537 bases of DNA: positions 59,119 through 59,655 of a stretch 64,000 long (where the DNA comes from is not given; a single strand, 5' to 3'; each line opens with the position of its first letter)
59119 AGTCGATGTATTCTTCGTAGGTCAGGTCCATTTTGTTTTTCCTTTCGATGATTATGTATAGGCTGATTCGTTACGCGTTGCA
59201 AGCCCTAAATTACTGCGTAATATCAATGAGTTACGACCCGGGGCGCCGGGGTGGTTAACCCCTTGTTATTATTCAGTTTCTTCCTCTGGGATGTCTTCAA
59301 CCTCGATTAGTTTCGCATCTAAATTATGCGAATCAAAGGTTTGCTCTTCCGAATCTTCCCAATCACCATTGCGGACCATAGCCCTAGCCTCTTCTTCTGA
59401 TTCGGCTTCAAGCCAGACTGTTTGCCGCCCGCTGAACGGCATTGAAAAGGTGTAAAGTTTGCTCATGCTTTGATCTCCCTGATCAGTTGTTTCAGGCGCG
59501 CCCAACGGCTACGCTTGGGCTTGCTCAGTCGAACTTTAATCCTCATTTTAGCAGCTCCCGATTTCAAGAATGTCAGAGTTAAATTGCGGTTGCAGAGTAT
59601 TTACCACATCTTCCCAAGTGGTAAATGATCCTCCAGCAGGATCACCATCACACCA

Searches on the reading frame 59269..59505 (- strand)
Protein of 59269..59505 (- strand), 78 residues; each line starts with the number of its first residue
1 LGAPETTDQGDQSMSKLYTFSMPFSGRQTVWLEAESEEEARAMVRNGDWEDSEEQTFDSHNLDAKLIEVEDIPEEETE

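Call 60: search_protein_families(library=phrogs, proteins=[window:59269-59505:-], max_evalue=0.01)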
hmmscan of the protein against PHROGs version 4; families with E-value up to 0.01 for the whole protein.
window:59269-59505:- (78 aa): 2 families
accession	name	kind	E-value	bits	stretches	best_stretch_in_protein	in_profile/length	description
phrog_12843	-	unknown function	8.8e-05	23.7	1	17-73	3-58/64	-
phrog_14649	-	unknown function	0.0084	17.4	0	21-72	5-58/62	-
